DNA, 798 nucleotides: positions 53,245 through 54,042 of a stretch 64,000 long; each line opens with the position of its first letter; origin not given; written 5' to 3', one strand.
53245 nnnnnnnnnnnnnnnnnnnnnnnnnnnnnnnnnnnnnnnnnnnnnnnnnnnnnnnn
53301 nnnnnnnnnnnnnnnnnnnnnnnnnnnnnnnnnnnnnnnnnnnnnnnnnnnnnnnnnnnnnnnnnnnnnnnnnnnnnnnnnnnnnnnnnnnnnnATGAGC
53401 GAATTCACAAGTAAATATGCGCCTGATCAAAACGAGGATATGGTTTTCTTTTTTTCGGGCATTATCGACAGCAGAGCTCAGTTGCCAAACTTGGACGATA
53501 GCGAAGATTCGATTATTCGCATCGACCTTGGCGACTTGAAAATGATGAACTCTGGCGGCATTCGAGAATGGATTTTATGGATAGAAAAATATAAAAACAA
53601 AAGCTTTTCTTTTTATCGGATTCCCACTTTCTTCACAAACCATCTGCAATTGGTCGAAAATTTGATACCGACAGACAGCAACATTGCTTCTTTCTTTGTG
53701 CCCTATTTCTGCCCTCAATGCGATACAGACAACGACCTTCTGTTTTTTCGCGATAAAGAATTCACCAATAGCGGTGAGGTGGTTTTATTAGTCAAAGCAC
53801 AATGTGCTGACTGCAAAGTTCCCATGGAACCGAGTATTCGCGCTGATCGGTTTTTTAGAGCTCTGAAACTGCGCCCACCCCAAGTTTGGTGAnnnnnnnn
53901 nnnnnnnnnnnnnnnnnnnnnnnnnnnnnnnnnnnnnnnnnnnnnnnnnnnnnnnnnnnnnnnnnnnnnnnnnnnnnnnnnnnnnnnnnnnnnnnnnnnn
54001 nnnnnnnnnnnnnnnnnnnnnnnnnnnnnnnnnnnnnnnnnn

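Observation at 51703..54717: Second partner-switching-like locus, with an MBL-fold hydrolase where the PP2C phosphatase would be expected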

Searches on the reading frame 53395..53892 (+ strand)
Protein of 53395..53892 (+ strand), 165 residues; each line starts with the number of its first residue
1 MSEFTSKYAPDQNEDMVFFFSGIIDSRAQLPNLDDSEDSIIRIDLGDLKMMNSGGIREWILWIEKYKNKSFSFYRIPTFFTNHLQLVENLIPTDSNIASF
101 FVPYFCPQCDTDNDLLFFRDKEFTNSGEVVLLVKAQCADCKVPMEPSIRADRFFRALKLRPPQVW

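Call 3: search_protein_families(library=pfam, proteins=[window:53395-53892:+], max_evalue=1)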
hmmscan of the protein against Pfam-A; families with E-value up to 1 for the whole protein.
window:53395-53892:+ (165 aa): 2 families
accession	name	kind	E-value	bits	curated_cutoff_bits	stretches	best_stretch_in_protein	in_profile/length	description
PF22795.1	DUF4796_N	-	0.0072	16.6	27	1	95-110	11-26/29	DUF4796 N-terminal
PF18256.6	HscB_4_cys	-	0.3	11.4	26.2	0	103-109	17-23/27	Co-chaperone HscB tetracysteine metal binding motif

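Call 10: search_protein_families(library=ncbifam, proteins=[window:53395-53892:+], max_evalue=1)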
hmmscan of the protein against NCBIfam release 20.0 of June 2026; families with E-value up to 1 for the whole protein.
window:53395-53892:+ (165 aa): 2 families
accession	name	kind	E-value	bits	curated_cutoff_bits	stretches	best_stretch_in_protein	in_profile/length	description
TIGR02161.1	napC_nirT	subfamily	0.18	11.6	310.6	1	105-152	47-93/185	periplasmic nitrate (or nitrite) reductase c-type cytochrome, NapC/NirT family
NF047705.1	slr1659_superfam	superfamily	0.19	12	100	1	34-60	44-70/111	slr1659 superfamily regulator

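Call 22: find_homologous_proteins(query=window:53395-53892:+, max_evalue=0.001)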
Query window:53395-53892:+ (165 aa): 2 proteins with E <= 0.001 among 8 candidates.
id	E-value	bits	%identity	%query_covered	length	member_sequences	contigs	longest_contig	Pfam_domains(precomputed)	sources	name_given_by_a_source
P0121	1.5e-108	378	100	100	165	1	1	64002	-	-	-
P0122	3.0e-88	312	82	100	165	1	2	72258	-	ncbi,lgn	-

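Call 24: find_encoding_contigs(protein=P0122, flank=10000, max_places=2)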
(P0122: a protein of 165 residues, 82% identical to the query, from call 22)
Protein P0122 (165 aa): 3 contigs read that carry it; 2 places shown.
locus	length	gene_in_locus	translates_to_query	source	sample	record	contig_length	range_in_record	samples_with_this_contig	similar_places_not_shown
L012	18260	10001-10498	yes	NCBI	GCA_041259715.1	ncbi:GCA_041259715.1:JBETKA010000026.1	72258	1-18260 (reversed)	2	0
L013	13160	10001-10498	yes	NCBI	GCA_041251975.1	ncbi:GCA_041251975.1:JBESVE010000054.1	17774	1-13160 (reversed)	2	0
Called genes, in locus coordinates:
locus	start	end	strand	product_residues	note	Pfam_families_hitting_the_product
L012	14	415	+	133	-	PF07681:DoxX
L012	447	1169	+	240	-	-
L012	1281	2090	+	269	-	-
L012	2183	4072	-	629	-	PF00069:Pkinase, PF07714:PK_Tyr_Ser-Thr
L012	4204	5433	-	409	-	-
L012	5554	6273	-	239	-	-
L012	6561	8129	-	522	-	PF07661:MORN_2 (faint)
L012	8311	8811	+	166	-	-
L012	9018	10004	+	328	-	PF00753:Lactamase_B (weak), PF23023:Anti-Pycsar_Apyc1 (weak), PF12706:Lactamase_B_2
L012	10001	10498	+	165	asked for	-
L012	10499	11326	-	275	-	-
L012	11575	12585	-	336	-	PF01758:SBF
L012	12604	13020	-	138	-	PF01451:LMWPc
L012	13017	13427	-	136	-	PF00376:MerR, PF13411:MerR_1, PF09278:MerR-DNA-bind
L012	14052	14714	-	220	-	PF00106:adh_short, PF13561:adh_short_C2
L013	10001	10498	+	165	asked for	-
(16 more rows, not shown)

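Call 32: search_solved_structures(query=A2, max_evalue=10)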
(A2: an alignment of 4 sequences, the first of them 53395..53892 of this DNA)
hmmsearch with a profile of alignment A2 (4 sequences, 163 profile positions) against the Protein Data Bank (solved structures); distinct sequences matched with E-value up to 10: 13.
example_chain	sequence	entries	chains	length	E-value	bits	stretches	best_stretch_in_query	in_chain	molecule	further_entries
3llo_A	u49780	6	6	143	0.17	14.8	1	36-81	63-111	Prestin | Prestin,Rat prestin STAS domain | Prestin,Prestin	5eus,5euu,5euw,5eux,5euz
6zy2_B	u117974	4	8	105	0.89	12.4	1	15-74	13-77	ABC transporter maintaining OM lipid asymmetry, cytoplasmic STAS component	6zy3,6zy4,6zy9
4hce_A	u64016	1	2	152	0.89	12.4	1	76-136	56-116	Cell division control protein 13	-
6xbd_K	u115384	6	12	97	1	12.2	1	15-67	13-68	Phospholipid ABC transporter-binding protein MlaB | Lipid asymmetry maintenance protein MlaB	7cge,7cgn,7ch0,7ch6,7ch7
6xgy_B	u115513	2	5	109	1.1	12.2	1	15-67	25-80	ABC transporter maintaining OM lipid asymmetry, cytoplasmic STAS component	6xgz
2c1y_A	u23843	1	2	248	1.1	12.1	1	5-94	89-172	WINDBEUTEL PROTEIN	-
2c0g_A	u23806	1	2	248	1.1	12.1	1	5-94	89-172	WINDBEUTEL PROTEIN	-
2c0f_A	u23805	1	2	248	1.1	12.1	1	5-94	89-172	WINDBEUTEL PROTEIN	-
1ovn_A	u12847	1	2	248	1.1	12.1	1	5-94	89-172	Windbeutel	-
2c0e_A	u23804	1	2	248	1.1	12.1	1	5-94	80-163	WINDBEUTEL PROTEIN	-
4hyl_A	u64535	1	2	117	1.2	12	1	26-71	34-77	Stage II sporulation protein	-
7sun_A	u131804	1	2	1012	1.3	11.9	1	28-68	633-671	Prestin, Enhanced Yellow Fluorescent Protein chimera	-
8ih8_A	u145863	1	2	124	2.1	11.2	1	8-60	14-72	Anti-sigma-F factor antagonist RsfB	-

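Call 34: search_protein_representatives(alignment_id=A2)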
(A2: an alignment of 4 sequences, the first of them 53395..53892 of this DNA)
Query: 4 sequences, 163 profile positions. Proteins with E-value up to 0.001 (for the whole library): 3899; up to 1e-10: 2248; up to 1e-30: 52. The best 150 are listed.
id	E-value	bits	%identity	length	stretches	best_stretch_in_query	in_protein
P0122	1.7e-79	281.4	-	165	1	1-163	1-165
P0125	1.4e-46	174.4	-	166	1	1-157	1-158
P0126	6.3e-41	156.0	-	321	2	12-156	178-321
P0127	1.7e-37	144.9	-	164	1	1-157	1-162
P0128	7.8e-37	142.7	-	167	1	1-154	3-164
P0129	1.5e-36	141.8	-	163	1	3-158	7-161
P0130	6.9e-36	139.7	-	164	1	4-160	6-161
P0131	9.1e-36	139.3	-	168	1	10-158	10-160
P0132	2.6e-35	137.7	-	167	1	2-160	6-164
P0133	2.8e-35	137.7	-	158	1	1-156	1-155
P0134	3.1e-35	137.5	-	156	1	1-156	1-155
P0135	6.2e-35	136.5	-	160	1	2-157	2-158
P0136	9.6e-35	135.9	-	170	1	3-157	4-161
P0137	1.6e-34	135.2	-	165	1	3-158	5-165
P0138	3.1e-34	134.3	-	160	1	5-156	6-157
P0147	1.2e-32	129.1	-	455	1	8-158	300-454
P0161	6.2e-32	126.8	-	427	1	3-156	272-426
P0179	3.1e-30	121.3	-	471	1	9-158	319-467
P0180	3.4e-30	121.1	-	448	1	3-156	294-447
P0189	6.0e-30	120.3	-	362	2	15-158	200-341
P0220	3.8e-28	114.5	-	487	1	3-159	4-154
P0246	2.0e-27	112.1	-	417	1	13-156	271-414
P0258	4.8e-27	110.9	-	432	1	11-157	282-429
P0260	5.0e-27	110.8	-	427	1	11-155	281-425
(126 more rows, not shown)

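Call 35: search_protein_families(library=pfam, proteins=[P0147, P0161, P0179, P0180, P0246, P0258, P0260, P0220, P0189, P0126], max_evalue=0.1)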
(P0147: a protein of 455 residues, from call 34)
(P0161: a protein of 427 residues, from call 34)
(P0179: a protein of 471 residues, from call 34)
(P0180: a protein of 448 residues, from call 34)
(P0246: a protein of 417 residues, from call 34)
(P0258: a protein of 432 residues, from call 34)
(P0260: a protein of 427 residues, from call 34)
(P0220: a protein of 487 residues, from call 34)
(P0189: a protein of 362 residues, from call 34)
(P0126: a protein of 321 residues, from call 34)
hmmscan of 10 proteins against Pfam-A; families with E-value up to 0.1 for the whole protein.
P0147 (455 aa): 0 families

P0161 (427 aa): 0 families

P0179 (471 aa): 0 families

P0180 (448 aa): 1 family
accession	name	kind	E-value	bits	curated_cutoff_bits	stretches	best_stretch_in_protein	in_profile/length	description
PF02518.31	HATPase_c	-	0.0019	19.1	26.4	1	143-268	6-110/111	Histidine kinase-, DNA gyrase B-, and HSP90-like ATPase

P0246 (417 aa): 0 families

P0258 (432 aa): 0 families

P0260 (427 aa): 0 families

P0220 (487 aa): 3 families
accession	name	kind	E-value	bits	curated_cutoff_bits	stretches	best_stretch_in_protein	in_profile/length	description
PF02518.31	HATPase_c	-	0.013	16.4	26.4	1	347-450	6-85/111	Histidine kinase-, DNA gyrase B-, and HSP90-like ATPase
PF20870.2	FAM186A-B_N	-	0.015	15.2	27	1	285-350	26-95/243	FAM186A/B, N-terminal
PF01740.26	STAS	-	0.069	13.4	22.6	0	28-69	31-72/106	STAS domain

P0189 (362 aa): 6 families
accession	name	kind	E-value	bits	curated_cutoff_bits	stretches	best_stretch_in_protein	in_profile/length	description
PF00578.27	AhpC-TSA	-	0.00014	22.2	26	1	270-301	20-51/124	AhpC/TSA family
PF09723.15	Zn_ribbon_8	-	0.00015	22.2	34.4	1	106-143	8-37/41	Zinc ribbon domain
PF08534.16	Redoxin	-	0.0015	18.8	26.6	0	87-119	22-54/148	Redoxin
PF12773.13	DZR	-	0.027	15.1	27.3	0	287-328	14-37/45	Double zinc ribbon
PF21349.2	RUBY_RBDX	-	0.051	13.5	26.5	0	127-144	10-27/30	Rubrerythrin, rubredoxin-like domain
PF05876.18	GpA_ATPase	-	0.071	13.2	25.6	0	106-143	197-233/247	Phage terminase large subunit gpA, ATPase domain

P0126 (321 aa): 7 families
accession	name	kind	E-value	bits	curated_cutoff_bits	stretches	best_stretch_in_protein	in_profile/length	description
PF13466.11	STAS_2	-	2.7e-06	27.9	29.2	1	32-82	24-75/80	STAS domain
PF01740.26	STAS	-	7.2e-05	22.9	22.6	1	34-81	40-88/106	STAS domain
PF14205.11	Cys_rich_KTR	-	0.00028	21.1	25.5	0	98-119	26-47/54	Cysteine-rich KTR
PF03367.19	Zn_ribbon_ZPR1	-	0.00031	20.6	23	1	93-138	2-43/56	ZPR1 zinc-finger domain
PF05907.18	CXXC_Zn-b_euk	-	0.0004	20.8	22.9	0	95-140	24-72/155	CXXC motif containing zinc binding protein, eukaryotic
PF23108.1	Zf-C2H2_ZNF451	-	0.02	15.1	29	0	128-147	31-50/57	Two consecutive Zinc fingers C2H2 type, ZNF451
PF17283.8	Zn_ribbon_SprT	-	0.04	14.4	28.1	0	101-141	6-35/38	SprT-like zinc ribbon domain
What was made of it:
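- On Pfam STAS (PF01740) / STAS_2: One family member, P0126, just passes (22.9 bits, call 35).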

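Call 52: search_solved_structures(query=A5, max_evalue=10, show_alignments=2)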
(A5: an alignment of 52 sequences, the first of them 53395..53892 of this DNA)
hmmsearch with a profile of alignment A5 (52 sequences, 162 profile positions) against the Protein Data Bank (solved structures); distinct sequences matched with E-value up to 10: 24.
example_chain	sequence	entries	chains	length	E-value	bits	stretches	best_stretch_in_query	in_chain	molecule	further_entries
6ic4_K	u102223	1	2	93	0.00056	22.6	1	26-85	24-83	Ttg2E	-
6z5u_C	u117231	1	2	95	0.00058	22.6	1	26-85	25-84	Anti-sigma factor antagonist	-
7d06_C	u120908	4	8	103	0.00072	22.3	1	26-85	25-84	Anti-sigma factor antagonist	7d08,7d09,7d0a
1sbo_A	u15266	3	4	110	0.0012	21.5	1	1-78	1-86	Putative anti-sigma factor antagonist TM1442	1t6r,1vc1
4pof_A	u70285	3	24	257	0.013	18.2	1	73-157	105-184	Cell division control protein 21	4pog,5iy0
4ywm_A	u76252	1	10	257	0.013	18.2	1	73-157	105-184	Cell division control protein 21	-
3llo_A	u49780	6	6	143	0.025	17.3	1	35-84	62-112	Prestin | Prestin,Rat prestin STAS domain | Prestin,Prestin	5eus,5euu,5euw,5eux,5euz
7sun_A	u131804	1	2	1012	0.027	17.2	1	33-84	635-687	Prestin, Enhanced Yellow Fluorescent Protein chimera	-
6m36_B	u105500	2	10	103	0.033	16.9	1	4-82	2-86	Anti-sigma-B factor antagonist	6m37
7mc1_A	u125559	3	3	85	0.09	15.5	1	103-139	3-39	Isoform 2 of Zinc finger and BTB domain-containing protein 17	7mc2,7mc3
7lgu_A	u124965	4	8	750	0.095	15.4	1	35-84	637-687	Prestin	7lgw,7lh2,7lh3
4hyl_A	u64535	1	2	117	0.14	14.9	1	9-89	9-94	Stage II sporulation protein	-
1auz_A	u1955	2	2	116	0.17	14.6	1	5-66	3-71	SPOIIAA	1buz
8ih8_A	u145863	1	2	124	0.23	14.1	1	4-71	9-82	Anti-sigma-F factor antagonist RsfB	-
2m0d_A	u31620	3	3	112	0.3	13.7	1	103-145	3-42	Zinc finger and BTB domain-containing protein 17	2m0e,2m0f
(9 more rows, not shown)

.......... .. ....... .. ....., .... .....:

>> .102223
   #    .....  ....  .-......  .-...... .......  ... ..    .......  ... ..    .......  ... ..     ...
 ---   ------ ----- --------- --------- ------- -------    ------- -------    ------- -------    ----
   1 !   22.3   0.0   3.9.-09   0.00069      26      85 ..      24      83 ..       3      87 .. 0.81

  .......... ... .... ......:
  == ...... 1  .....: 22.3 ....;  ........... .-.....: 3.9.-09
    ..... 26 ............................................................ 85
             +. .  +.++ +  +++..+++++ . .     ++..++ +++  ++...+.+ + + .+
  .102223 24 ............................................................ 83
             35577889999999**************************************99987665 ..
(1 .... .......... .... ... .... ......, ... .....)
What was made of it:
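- On Partner-switching module (PP2C / GHKL Ser kinase / STAS antagonist): The A-family profile (52 sequences) hits the STAS structures MlaB (5.6e-4), TM1442 (1.2e-3), RsbV (0.03) and SpoIIAA (call 52).
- Closest known: Bacillus SpoIIE-SpoIIAB-SpoIIAA and RsbU-RsbW-RsbV partner-switching modules. Same: SpoIIAA, RsbV and TM1442 are among the profile hits for A (call 52).
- Closest known: MlaB-MlaF. Same: MlaB is the best sequence-profile hit for the A family (call 52).
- A is STAS: the family profile hits MlaB, TM1442, RsbV and SpoIIAA (call 52).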

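Call 72: predict_structure(alignment_id=A8)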
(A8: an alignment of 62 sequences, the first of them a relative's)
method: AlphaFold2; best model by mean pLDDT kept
length: 432 residues; sequences in the alignment: 62
mean_pLDDT: 89.3   pTM: 0.74
mean pLDDT of the five models: 89.3, 88.5, 88.5, 88.4, 87.0
residues with pLDDT >= 90: 309; 70-90: 82; 50-70: 30; < 50: 11
segments of 3 or more residues with pLDDT < 50: 1-9
pLDDT, mean of each block of 10 residues (from residue 1): 41 75 77 92 92 92 95 94 95 93 98 96 96 96 81 84 94 97 96 92 93 69 93 95 95 72 88 58 81 88 90 94 96 95 97 97 96 98 96 94 93 97 93 71
secondary structure, 60 per line:
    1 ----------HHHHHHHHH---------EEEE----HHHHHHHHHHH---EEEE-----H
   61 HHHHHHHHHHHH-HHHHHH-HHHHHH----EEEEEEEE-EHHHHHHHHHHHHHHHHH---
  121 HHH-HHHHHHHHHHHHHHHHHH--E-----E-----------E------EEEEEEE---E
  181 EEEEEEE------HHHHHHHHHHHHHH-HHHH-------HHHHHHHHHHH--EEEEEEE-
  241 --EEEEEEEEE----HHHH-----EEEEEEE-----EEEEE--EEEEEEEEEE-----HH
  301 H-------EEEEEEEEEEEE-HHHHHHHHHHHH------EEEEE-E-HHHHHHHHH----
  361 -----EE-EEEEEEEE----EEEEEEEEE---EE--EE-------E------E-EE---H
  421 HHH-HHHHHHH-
elements in order: H11-19 E29-32 H37-47 E51-54 H60-72 H74-79 H81-86 E91-98 H101-117 H125-142 E170-176 E180-187 H194-207 H209-212 H220-230 E233-239 E243-251 H256-259 E265-271 E277-281 E284-293 E309-320 H322-333 E340-344 H348-356 E369-376 E381-389 H420-423 H425-431

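Call 75: list_cluster_members(proteins=[P0125, P0127, P0130, P0258, P0128, P0124, P0122, P0180])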
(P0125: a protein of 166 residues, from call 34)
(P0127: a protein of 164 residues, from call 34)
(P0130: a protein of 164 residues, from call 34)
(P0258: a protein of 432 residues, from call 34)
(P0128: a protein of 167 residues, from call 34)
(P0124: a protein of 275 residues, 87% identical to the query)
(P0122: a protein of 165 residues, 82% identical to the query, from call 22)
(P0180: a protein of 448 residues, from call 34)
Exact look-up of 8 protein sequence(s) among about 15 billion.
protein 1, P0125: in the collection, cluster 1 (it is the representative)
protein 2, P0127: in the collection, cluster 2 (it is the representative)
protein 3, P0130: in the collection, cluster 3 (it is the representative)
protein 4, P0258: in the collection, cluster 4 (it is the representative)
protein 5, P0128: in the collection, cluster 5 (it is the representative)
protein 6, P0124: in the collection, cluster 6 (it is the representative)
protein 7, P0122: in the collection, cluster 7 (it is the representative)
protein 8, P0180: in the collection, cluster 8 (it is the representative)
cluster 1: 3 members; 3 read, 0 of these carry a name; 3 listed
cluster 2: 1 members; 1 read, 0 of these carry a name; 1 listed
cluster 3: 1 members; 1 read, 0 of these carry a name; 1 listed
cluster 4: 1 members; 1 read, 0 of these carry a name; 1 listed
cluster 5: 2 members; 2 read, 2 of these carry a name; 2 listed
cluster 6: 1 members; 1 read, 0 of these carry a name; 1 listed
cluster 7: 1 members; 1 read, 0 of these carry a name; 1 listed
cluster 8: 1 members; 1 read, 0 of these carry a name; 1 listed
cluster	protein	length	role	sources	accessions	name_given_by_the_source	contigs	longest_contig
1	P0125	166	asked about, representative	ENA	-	-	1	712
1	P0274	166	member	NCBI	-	-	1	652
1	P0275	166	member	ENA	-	-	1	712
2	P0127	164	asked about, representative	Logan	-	-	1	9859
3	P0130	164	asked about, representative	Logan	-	-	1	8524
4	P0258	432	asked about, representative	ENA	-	-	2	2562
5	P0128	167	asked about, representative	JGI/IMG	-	Zn finger protein HypA/HybF involved in hydrogenase expression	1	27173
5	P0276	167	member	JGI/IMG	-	Zn finger protein HypA/HybF involved in hydrogenase expression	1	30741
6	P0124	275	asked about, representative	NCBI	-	-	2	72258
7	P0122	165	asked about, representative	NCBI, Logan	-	-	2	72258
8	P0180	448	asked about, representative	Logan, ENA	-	-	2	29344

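Call 76: find_encoding_contigs(protein=P0128, flank=6000, max_places=2)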
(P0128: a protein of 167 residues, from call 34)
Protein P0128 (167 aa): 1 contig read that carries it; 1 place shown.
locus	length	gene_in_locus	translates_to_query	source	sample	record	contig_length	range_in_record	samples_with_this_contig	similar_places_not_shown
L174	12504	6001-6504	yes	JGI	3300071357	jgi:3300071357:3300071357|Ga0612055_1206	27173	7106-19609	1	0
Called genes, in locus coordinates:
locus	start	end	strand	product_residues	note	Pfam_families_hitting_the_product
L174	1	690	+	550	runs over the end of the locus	PF17900:Peptidase_M1_N, PF01433:Peptidase_M1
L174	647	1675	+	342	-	PF17432:DUF3458_C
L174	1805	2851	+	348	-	PF09752:ABHD18 (faint)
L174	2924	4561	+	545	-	PF00962:A_deaminase (faint)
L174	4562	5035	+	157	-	PF01451:LMWPc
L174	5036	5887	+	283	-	PF03881:Fructosamin_kin, PF01636:APH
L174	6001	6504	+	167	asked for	-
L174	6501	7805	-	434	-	PF00493:MCM, PF00004:AAA, PF07724:AAA_2, PF10431:ClpB_D2-small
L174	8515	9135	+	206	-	-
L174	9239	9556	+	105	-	-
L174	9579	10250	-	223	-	-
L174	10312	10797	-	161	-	-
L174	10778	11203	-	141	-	PF00817:IMS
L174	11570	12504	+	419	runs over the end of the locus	PF25852:DUF6242_C (faint), PF15902:Sortilin-Vps10 (faint)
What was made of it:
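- Tried and rejected: An A2-like protein elsewhere (P0128, L174) has no MBL or B neighbour (call 76).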
